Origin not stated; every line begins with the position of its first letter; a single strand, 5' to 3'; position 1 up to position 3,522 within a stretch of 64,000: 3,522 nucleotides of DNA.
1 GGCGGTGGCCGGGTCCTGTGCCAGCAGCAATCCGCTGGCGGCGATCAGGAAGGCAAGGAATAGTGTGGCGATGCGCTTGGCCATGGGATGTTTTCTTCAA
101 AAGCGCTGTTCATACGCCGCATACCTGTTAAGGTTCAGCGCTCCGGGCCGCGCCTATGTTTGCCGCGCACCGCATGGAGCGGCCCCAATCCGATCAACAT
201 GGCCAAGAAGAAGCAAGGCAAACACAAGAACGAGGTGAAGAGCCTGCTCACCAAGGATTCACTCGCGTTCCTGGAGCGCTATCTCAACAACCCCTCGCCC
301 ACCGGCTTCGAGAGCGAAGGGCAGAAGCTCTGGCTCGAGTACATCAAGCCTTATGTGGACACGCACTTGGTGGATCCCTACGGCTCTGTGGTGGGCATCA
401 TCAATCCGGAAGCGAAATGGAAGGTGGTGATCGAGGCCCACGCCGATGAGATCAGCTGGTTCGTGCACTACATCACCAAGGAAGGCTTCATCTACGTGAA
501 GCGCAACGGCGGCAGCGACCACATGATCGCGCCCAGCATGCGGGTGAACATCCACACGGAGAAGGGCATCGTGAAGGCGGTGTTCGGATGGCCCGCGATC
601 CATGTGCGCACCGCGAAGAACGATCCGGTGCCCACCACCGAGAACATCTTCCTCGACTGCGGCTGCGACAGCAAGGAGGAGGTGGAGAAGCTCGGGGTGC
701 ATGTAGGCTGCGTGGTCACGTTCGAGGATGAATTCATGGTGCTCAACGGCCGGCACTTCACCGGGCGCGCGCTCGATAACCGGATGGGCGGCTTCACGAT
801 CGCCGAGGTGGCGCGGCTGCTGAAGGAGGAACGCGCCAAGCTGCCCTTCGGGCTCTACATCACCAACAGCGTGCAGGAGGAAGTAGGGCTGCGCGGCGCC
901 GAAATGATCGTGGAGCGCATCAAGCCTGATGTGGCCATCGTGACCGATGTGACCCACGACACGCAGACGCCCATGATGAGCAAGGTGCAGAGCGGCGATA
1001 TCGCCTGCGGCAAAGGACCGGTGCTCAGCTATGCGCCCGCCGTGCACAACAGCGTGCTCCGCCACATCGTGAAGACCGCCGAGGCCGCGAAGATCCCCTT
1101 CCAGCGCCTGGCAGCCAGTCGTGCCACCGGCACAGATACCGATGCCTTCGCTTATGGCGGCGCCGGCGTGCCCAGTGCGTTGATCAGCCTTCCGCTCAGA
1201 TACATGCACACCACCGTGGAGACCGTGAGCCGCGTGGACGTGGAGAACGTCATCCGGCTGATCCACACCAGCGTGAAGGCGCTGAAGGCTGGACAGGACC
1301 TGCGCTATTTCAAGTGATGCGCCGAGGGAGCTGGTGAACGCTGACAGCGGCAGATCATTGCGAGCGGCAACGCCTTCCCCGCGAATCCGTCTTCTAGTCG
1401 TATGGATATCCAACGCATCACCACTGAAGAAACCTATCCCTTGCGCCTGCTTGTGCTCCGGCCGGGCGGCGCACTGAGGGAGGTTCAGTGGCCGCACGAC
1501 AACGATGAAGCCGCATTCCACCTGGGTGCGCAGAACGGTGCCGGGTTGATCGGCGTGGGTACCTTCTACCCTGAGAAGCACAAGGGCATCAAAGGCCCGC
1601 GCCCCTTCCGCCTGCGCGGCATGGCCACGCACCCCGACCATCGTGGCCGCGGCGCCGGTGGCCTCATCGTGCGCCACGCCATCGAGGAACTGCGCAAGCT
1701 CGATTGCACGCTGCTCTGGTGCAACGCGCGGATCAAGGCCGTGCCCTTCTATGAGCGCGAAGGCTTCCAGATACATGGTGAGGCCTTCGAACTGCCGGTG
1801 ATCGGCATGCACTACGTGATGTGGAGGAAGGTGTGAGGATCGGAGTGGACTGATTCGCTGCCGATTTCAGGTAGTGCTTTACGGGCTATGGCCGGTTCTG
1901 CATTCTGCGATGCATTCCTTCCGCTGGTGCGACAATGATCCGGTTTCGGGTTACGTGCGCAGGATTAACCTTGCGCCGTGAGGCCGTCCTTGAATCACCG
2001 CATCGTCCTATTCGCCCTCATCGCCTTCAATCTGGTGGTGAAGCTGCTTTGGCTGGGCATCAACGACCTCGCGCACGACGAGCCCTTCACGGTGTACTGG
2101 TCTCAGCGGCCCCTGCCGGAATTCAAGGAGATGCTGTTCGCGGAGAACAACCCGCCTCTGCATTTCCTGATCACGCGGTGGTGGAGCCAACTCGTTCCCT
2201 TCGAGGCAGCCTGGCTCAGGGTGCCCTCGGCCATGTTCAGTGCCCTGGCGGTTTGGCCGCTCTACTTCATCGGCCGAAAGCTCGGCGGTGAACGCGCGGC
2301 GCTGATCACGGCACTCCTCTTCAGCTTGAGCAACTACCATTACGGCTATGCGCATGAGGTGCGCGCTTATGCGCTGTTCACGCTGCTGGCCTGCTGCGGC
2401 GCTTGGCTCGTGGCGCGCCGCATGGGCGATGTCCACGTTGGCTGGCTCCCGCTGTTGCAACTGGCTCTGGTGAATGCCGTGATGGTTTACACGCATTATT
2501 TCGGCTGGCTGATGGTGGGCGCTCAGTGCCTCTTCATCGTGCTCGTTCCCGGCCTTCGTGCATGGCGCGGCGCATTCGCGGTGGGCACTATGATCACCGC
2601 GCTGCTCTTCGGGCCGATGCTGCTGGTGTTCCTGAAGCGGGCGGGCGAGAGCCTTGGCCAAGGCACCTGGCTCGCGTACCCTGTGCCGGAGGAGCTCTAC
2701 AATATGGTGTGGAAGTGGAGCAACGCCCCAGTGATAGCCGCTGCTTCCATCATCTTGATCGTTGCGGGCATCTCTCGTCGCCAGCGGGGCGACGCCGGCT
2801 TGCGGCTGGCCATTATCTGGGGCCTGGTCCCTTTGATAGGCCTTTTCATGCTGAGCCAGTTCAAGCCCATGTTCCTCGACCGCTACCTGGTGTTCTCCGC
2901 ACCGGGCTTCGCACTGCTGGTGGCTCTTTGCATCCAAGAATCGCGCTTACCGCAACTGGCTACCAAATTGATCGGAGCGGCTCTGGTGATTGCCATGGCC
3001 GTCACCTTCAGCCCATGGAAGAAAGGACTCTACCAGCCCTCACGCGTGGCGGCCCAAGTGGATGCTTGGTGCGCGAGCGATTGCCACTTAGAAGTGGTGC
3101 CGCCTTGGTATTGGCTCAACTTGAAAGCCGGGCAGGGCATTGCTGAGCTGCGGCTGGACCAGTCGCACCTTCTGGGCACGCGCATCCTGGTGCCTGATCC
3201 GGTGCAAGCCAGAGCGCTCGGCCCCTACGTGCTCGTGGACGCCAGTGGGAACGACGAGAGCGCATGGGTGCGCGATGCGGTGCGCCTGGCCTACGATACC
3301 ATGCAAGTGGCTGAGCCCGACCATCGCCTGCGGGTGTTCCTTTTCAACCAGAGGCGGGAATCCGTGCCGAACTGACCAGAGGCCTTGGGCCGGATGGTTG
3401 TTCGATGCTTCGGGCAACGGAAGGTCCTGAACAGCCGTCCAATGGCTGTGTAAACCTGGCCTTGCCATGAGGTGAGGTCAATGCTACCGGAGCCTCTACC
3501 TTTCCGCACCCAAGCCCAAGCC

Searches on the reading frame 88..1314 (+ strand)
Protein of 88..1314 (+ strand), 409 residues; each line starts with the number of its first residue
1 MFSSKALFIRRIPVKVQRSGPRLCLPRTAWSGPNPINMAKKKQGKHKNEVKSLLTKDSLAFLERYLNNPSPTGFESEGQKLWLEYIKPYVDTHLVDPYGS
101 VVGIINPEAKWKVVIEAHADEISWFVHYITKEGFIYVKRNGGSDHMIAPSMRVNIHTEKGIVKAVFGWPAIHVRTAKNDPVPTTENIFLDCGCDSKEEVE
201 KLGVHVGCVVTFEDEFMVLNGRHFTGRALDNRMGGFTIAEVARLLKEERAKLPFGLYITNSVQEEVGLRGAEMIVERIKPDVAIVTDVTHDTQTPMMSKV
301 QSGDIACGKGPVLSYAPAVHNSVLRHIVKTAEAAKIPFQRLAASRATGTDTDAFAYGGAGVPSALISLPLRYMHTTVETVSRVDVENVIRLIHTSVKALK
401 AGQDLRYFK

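Call 20: search_protein_families(library=pfam, proteins=[window:88-1314:+], max_evalue=0.01)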
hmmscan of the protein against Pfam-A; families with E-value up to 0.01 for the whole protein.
window:88-1314:+ (409 aa): 4 families
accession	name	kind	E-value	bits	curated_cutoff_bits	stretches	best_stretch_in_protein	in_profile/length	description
PF05343.19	Peptidase_M42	-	2.1e-73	247.4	23.2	1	99-391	1-292/292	M42 glutamyl aminopeptidase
PF04389.22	Peptidase_M28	-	7.9e-07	29.4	21.3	1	228-392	30-186/193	Peptidase family M28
PF01546.33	Peptidase_M20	-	4.1e-05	24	24.6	1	224-394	28-202/206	Peptidase family M20/M25/M40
PF12469.13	Cmr2_N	-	0.0075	16.8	25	0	123-163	26-66/111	CRISPR-associated protein Cmr2, N-terminal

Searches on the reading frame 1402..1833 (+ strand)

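Call 20: search_protein_families(library=pfam, proteins=[window:1402-1833:+], max_evalue=0.01)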
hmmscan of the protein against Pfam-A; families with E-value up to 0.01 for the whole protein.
window:1402-1833:+ (144 aa): 5 families
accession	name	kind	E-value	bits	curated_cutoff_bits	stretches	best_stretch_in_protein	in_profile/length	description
PF00583.31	Acetyltransf_1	-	4.3e-13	50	20.7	1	29-122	26-116/116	Acetyltransferase (GNAT) family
PF13508.13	Acetyltransf_7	-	1.5e-11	44.9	27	1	42-123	7-83/84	Acetyltransferase (GNAT) domain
PF13673.13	Acetyltransf_10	-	6.8e-08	33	23.6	1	35-130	28-115/128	Acetyltransferase (GNAT) domain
PF08445.16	FR47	-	0.00011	22.5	22.1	1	71-124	24-79/86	FR47-like protein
PF13527.13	Acetyltransf_9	-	0.0004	20.8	25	1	72-124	76-126/127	Acetyltransferase (GNAT) domain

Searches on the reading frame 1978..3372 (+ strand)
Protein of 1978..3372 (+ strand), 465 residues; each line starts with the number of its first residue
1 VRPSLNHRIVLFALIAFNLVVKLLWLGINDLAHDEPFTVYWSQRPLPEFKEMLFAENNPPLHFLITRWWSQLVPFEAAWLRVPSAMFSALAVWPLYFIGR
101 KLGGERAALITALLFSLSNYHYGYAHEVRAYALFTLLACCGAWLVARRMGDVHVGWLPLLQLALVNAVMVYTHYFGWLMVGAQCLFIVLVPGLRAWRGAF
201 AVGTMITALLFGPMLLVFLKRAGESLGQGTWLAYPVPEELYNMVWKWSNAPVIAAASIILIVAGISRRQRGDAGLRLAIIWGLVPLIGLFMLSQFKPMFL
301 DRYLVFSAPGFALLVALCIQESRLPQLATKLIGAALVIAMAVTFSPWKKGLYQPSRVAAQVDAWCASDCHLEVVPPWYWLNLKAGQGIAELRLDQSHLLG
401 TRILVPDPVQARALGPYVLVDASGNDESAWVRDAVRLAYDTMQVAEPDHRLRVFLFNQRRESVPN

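Call 21: search_protein_families(library=pfam, proteins=[window:1978-3372:+], max_evalue=0.01)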
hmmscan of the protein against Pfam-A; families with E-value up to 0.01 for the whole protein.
window:1978-3372:+ (465 aa): 1 family
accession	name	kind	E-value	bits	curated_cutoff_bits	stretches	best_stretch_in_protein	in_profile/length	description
PF13231.12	PMT_2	-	1.3e-09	38.9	26.1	1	58-214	2-157/160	Dolichyl-phosphate-mannose-protein mannosyltransferase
